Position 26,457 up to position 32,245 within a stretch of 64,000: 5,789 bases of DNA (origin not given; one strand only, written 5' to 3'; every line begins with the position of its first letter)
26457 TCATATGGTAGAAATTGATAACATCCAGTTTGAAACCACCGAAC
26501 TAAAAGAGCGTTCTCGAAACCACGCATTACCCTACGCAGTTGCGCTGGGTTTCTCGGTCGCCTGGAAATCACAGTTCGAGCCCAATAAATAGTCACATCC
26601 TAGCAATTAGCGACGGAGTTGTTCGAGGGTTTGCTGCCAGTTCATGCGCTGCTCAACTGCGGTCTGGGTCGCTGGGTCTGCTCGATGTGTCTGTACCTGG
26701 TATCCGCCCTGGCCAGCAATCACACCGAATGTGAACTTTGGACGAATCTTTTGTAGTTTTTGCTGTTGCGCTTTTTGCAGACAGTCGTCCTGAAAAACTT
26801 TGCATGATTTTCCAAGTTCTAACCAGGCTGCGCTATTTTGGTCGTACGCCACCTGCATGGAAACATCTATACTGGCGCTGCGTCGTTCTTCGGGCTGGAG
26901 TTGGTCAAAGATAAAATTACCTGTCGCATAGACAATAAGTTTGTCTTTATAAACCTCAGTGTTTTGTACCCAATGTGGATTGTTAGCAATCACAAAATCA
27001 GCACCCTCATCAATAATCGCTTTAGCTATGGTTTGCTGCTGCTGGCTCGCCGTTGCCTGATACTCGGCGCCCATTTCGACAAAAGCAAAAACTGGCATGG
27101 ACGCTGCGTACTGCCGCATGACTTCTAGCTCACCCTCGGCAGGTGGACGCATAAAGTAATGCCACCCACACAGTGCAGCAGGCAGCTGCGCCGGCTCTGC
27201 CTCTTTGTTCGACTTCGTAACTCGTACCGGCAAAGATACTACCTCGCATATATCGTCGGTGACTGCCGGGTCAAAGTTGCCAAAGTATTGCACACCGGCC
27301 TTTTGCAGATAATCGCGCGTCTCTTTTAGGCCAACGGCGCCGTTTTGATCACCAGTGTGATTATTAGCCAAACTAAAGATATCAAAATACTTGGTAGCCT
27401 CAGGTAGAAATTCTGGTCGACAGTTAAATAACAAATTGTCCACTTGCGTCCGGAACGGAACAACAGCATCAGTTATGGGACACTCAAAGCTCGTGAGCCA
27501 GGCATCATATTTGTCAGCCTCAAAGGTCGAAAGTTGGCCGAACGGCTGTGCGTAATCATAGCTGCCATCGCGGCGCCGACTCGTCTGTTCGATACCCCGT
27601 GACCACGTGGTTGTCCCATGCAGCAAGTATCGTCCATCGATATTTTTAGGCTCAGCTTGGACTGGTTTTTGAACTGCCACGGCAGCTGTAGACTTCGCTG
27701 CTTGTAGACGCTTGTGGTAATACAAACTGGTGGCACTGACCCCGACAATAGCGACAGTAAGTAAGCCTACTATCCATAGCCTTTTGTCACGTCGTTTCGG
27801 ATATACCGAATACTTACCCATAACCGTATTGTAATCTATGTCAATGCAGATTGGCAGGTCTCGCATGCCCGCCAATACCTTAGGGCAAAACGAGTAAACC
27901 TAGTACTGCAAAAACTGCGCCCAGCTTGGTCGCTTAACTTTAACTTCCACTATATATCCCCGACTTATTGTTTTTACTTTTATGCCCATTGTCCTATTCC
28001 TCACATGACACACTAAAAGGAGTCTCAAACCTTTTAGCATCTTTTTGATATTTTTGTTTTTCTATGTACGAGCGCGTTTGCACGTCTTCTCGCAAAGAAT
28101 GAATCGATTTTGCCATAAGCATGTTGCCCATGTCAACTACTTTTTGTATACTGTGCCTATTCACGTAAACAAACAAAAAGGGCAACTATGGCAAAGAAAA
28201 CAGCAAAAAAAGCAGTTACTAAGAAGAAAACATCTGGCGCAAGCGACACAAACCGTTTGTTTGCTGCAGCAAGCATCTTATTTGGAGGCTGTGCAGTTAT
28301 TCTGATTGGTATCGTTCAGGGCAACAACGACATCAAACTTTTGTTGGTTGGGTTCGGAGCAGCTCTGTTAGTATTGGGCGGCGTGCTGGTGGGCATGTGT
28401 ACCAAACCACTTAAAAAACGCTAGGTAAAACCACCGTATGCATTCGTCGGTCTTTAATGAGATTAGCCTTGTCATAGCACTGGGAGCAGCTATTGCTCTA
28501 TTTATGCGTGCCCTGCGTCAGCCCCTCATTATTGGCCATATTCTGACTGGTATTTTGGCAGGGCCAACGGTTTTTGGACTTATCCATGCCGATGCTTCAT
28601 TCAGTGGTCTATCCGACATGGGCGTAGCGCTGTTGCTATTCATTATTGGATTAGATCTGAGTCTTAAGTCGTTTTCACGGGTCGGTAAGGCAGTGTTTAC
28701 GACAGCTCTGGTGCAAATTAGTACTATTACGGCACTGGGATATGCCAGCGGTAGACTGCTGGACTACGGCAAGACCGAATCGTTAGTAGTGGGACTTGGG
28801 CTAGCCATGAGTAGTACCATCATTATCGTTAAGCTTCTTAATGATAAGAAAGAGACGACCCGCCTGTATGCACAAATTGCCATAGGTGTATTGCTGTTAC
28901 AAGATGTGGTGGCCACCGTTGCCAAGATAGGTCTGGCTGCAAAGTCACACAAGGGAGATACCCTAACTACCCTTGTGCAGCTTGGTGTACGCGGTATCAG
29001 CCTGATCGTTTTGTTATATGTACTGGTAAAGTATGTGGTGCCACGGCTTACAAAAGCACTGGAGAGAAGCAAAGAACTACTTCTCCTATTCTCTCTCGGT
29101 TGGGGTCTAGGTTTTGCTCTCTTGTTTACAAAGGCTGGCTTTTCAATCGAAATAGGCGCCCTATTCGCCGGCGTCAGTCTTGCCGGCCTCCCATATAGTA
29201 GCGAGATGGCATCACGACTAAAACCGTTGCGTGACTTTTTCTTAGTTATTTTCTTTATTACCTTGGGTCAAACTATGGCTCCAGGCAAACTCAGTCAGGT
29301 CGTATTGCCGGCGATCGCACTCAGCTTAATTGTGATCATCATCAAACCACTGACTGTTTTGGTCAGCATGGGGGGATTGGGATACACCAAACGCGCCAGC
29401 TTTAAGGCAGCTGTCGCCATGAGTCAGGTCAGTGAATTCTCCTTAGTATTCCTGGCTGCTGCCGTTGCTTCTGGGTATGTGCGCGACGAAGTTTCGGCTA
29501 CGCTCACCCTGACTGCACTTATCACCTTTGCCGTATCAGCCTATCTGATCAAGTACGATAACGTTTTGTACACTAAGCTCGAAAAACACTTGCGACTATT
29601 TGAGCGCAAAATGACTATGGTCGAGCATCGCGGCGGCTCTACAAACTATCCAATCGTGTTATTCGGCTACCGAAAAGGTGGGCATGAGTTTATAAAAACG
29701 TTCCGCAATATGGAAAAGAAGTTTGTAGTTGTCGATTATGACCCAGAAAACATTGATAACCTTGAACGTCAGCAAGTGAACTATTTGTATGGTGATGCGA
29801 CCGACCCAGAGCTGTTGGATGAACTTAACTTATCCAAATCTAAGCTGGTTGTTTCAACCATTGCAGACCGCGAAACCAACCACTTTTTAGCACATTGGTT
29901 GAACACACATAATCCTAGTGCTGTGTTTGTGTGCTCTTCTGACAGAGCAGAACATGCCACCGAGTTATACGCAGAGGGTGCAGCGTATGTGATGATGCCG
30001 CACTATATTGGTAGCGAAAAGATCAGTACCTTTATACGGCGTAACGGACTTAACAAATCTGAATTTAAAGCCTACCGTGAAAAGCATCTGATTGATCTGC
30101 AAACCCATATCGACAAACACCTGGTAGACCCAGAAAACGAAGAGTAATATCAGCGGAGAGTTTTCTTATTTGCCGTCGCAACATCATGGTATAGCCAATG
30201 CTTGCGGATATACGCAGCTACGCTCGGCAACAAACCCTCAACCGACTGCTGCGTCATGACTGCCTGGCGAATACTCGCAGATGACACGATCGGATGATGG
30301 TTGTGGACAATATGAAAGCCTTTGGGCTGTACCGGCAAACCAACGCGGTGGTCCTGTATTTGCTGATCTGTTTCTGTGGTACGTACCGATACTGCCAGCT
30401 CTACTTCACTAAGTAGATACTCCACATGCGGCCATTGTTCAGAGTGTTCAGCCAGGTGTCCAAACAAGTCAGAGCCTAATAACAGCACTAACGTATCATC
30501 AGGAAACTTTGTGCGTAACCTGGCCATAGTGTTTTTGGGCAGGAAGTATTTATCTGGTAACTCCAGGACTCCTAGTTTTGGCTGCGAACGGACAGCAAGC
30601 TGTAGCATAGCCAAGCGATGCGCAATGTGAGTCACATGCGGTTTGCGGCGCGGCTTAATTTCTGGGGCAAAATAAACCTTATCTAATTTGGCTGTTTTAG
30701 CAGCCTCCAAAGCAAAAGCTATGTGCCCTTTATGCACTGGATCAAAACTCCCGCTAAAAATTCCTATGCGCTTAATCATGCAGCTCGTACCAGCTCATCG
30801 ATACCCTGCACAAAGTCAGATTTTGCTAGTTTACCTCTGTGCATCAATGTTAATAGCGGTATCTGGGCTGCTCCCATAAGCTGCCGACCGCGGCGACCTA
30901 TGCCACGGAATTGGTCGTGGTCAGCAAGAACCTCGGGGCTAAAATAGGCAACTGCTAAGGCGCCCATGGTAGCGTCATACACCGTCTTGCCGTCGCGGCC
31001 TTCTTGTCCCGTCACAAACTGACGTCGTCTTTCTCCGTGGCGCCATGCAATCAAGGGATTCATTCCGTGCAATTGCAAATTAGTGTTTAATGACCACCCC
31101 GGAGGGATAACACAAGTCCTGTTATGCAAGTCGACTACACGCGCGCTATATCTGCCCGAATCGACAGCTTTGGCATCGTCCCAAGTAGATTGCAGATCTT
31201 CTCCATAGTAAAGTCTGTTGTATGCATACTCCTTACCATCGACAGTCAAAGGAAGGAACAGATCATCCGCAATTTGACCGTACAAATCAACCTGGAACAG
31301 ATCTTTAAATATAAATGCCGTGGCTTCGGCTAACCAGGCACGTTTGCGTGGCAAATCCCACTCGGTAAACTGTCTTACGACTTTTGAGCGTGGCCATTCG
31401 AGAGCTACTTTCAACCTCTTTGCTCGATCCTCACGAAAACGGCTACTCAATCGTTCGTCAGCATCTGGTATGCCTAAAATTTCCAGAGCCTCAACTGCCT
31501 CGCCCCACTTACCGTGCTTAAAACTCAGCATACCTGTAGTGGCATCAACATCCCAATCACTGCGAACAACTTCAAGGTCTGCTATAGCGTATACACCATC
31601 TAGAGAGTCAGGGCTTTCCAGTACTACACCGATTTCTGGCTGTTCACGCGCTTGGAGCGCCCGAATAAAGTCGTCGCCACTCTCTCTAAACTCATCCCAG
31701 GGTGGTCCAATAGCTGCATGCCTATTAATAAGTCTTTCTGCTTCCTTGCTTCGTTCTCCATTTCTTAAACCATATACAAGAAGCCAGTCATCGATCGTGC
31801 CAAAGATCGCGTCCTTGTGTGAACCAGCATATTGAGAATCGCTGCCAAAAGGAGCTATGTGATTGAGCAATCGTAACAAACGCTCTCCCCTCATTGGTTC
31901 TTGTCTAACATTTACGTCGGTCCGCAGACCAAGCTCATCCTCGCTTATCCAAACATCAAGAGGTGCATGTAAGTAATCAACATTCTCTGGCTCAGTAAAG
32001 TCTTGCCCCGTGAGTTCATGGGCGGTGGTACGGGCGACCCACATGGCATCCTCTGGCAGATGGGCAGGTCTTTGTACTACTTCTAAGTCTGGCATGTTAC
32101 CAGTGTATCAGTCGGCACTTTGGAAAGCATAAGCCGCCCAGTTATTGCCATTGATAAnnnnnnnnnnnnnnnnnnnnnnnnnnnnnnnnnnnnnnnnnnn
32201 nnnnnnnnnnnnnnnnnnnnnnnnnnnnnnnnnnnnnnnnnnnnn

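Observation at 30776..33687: Orphan 509-aa / 439-aa gene pair linked to nadD and placed behind the B12-like leader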

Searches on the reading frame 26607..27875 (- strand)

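Call 88: search_protein_families(library=pfam, proteins=[window:26607-27875:-], max_evalue=0.00001)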
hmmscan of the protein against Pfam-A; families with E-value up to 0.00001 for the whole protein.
window:26607-27875:- (422 aa): 1 family
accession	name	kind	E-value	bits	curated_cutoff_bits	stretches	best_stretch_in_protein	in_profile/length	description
PF09587.15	PGA_cap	-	1.4e-35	123.5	27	1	87-325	6-255/255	Bacterial capsule synthesis protein PGA_cap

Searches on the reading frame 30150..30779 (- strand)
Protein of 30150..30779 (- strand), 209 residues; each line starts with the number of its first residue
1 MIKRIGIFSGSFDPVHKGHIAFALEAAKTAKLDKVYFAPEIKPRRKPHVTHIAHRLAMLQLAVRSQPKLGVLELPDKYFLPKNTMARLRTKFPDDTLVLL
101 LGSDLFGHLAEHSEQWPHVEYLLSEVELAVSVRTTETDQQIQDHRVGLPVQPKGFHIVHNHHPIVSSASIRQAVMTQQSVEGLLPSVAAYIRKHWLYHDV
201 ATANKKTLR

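Call 4: search_protein_families(library=pfam, proteins=[window:30150-30779:-], max_evalue=1)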
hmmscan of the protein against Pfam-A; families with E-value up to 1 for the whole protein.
window:30150-30779:- (209 aa): 1 family
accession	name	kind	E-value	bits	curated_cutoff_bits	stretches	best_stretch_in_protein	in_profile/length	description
PF01467.32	CTP_transf_like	-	2.1e-15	57.6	21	1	7-172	1-132/133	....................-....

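Call 5: search_protein_families(library=padloc, proteins=[window:30150-30779:-], max_evalue=1)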
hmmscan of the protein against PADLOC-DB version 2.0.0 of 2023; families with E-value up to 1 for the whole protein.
window:30150-30779:- (209 aa): 0 families

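Call 8: search_protein_families(library=ncbifam, proteins=[window:30150-30779:-], max_evalue=1)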
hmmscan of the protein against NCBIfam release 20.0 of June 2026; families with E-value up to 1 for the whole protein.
window:30150-30779:- (209 aa): 21 families
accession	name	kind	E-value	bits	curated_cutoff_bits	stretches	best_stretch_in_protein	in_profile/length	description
TIGR00482.1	TIGR00482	equivalog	3.2e-33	115.4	112.45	1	7-197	1-194/194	nicotinate (nicotinamide) nucleotide adenylyltransferase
NF005519.0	PRK07152.1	equivalog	1.1e-31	110.1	315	1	3-199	1-186/361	nicotinate-nucleotide adenylyltransferase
NF000840.1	PRK00071.1-3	equivalog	3.4e-25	88.7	150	1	3-198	6-199/201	nicotinate-nucleotide adenylyltransferase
NF000841.0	PRK00071.1-4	equivalog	3.7e-25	88.8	197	1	3-198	7-193/194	nicotinate-nucleotide adenylyltransferase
NF000839.0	PRK00071.1-1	equivalog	3e-23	82.9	187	1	6-199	9-217/219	nicotinate-nucleotide adenylyltransferase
NF005410.0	PRK06973.1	equivalog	4.4e-18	65.4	214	2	3-133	22-156/243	nicotinate-nucleotide adenylyltransferase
NF000843.0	PRK00071.2-2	equivalog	1.1e-14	54.4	240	1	3-139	12-147/212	nicotinate-nucleotide adenylyltransferase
NF000842.0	PRK00071.2-1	equivalog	1.3e-14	54.3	167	1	3-199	2-186/191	nicotinate-nucleotide adenylyltransferase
TIGR01510.1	coaD_prev_kdtB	equivalog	8.7e-09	35.6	103.3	1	6-71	2-64/155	pantetheine-phosphate adenylyltransferase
NF000845.0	PRK00071.2-4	equivalog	1.7e-08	34.1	210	1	5-119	10-126/197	nicotinate-nucleotide adenylyltransferase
TIGR00125.1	cyt_tran_rel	domain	5e-08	33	27.7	1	5-66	1-63/65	adenylyltransferase/cytidyltransferase family protein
NF000846.0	PRK00071.2-5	equivalog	2.1e-06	27.4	329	1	4-134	20-149/210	nicotinate-nucleotide adenylyltransferase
NF006479.0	PRK08887.1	equivalog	0.00045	20.1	164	1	3-144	2-149/174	nicotinate-nicotinamide nucleotide adenylyltransferase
NF001985.0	PRK00777.1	subfamily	0.0091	16.1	104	1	8-64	9-67/157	pantetheine-phosphate adenylyltransferase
NF003788.0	PRK05379.1-5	equivalog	0.012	15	354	1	7-67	9-69/351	bifunctional nicotinamide-nucleotide adenylyltransferase/Nudix hydroxylase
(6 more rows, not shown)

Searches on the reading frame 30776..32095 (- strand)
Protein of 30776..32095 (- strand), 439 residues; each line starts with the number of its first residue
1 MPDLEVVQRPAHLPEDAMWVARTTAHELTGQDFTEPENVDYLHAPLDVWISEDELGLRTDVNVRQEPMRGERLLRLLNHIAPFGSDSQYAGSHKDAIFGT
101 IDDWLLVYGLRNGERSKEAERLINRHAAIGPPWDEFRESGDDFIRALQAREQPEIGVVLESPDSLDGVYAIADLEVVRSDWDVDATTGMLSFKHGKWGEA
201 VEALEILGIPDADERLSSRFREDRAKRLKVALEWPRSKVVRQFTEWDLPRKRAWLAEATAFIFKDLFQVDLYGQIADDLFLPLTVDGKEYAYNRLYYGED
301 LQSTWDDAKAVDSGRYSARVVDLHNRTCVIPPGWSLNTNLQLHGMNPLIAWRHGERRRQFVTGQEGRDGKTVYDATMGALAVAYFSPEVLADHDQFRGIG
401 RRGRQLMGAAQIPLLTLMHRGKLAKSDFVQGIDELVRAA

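Call 4: search_protein_families(library=pfam, proteins=[window:30776-32095:-], max_evalue=1)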
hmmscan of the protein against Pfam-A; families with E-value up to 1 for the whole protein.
window:30776-32095:- (439 aa): 0 families

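Call 5: search_protein_families(library=padloc, proteins=[window:30776-32095:-], max_evalue=1)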
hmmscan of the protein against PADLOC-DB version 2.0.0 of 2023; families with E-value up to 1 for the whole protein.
window:30776-32095:- (439 aa): 0 families

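Call 8: search_protein_families(library=ncbifam, proteins=[window:30776-32095:-], max_evalue=1)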
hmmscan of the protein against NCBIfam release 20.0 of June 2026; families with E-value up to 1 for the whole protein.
window:30776-32095:- (439 aa): 0 families

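Call 9: search_protein_families(library=phrogs, proteins=[window:30776-32095:-], max_evalue=1)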
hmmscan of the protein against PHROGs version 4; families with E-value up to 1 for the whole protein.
window:30776-32095:- (439 aa): 0 families

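Call 11: find_homologous_proteins(query=window:30776-32095:-)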
Query window:30776-32095:- (439 aa): 2 proteins with E <= 0.001 among 8000 candidates.
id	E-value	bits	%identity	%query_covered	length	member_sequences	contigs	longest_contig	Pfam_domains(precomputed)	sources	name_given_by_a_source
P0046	6.8e-287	969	100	96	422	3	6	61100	-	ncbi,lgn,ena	-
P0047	2.2e-36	144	29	98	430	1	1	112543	-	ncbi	-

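Call 61: find_encoding_contigs(protein=P0047, flank=6000, max_places=2)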
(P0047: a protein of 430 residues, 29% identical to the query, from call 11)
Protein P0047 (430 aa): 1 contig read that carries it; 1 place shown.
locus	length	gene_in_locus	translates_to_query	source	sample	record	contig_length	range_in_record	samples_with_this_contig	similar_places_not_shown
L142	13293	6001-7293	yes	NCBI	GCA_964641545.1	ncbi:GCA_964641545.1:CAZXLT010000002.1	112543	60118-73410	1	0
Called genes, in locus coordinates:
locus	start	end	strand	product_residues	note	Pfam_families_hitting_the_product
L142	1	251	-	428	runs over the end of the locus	PF04932:Wzy_C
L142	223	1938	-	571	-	PF03816:LytR_cpsA_psr, PF13399:LytR_C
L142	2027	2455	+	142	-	PF04138:GtrA_DPMS_TM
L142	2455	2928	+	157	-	PF01726:LexA_DNA_bind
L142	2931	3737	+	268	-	PF02673:BacA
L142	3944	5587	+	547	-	-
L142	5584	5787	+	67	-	-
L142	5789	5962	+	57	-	-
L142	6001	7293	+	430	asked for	-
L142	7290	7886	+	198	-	PF01467:CTP_transf_like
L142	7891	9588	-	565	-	PF00999:Na_H_Exchanger, PF02254:TrkA_N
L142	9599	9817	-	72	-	-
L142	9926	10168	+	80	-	PF14242:DUF4342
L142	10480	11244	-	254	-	PF08241:Methyltransf_11 (faint)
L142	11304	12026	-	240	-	-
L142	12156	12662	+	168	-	-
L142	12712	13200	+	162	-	PF00300:His_Phos_1 (weak)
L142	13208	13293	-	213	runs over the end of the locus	PF13462:Thioredoxin_4, PF01323:DSBA, PF13743:Thioredoxin_5 (weak)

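Call 75: find_homologous_proteins(query=A6, max_evalue=0.01)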
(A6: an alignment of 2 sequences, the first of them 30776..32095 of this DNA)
Query A6 (2 sequences) (439 aa, profile of the alignment): 3 proteins with E <= 0.01 among 8000 candidates.
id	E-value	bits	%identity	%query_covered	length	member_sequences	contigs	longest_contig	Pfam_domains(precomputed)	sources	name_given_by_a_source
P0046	3.3e-238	809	100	96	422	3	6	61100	-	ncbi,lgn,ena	-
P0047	1.1e-236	804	29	98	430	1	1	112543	-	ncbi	-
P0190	9.6e-59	218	29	97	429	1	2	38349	-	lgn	-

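Call 76: find_encoding_contigs(protein=P0190, flank=6000, max_places=2)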
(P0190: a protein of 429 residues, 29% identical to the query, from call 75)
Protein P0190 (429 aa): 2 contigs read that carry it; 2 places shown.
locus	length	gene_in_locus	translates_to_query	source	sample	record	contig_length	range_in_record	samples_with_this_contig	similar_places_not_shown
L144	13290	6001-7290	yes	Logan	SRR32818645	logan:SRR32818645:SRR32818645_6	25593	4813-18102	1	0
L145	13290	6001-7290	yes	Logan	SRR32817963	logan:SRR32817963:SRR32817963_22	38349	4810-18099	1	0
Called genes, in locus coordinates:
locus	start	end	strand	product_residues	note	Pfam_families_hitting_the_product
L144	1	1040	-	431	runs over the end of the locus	PF06723:MreB_Mbl (weak), PF14450:FtsA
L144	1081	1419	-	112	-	-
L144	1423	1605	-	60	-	-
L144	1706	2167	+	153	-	-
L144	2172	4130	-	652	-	PF01411:tRNA-synt_2c, PF07973:tRNA_SAD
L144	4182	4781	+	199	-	-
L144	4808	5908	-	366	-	PF02540:NAD_synthase (weak), PF03054:tRNA_Me_trans, PF20259:tRNA_Me_trans_M, PF20258:tRNA_Me_trans_C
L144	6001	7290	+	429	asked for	-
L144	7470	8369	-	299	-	-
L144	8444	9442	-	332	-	PF06030:WxLIP_PGBD (weak)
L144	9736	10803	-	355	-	-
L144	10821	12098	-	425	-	-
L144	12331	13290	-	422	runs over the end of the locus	-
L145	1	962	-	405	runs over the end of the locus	PF06723:MreB_Mbl (weak), PF14450:FtsA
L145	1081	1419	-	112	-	-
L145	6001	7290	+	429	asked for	-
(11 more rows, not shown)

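Call 77: find_encoding_contigs(protein=P0046, flank=3000, max_places=3)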
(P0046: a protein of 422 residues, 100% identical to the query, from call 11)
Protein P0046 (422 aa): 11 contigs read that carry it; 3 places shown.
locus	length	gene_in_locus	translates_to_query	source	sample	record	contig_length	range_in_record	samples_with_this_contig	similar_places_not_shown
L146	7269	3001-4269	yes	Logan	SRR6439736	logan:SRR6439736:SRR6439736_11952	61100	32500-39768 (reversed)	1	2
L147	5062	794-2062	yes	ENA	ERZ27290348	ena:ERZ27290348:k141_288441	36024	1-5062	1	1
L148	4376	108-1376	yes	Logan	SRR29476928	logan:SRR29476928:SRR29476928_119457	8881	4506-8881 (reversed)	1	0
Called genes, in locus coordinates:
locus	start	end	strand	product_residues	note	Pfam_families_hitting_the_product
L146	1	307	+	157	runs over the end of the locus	PF01726:LexA_DNA_bind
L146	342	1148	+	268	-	PF02673:BacA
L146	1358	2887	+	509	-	-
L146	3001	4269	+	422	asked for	-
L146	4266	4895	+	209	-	PF01467:CTP_transf_like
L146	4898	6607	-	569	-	PF00999:Na_H_Exchanger, PF02254:TrkA_N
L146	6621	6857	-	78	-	-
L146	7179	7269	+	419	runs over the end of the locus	PF09587:PGA_cap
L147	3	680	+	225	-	?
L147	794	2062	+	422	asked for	-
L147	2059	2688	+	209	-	PF01467:CTP_transf_like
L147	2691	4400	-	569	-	PF00999:Na_H_Exchanger, PF02254:TrkA_N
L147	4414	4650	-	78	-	-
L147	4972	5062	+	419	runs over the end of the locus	PF09587:PGA_cap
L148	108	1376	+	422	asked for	-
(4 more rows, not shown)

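Call 86: predict_structure(alignment_id=A7)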
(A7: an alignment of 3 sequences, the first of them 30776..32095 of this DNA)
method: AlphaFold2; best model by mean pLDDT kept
length: 439 residues; sequences in the alignment: 3
mean_pLDDT: 40.8   pTM: 0.36
mean pLDDT of the five models: 40.8, 35.2, 34.3, 33.2, 33.1
residues with pLDDT >= 90: 0; 70-90: 28; 50-70: 62; < 50: 349
segments of 3 or more residues with pLDDT < 50: 1-6, 11-13, 66-204, 207-209, 215-305, 307-347, 362-423
pLDDT, mean of each block of 10 residues (from residue 1): 41 64 70 52 68 69 52 46 32 35 38 38 35 37 37 25 24 24 26 37 48 50 36 33 42 36 28 26 38 33 46 39 40 25 39 61 35 34 36 29 29 36 57 74
secondary structure, 60 per line:
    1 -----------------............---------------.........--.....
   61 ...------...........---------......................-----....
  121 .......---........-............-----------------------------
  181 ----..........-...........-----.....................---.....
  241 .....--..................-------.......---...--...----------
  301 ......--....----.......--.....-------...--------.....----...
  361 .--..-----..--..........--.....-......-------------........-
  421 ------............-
elements in order: E18-24 H25-29 E45-53 E56-63 H70-80 H90-111 H117-127 H131-138 H140-151 H185-194 H196-206 H212-232 H236-245 H248-265 H273-279 E283-285 E288-290 H301-306 E309-312 E317-323 E326-330 E349-353 E358-361 H375-384 H387-391 H393-398 H412-419 H427-438
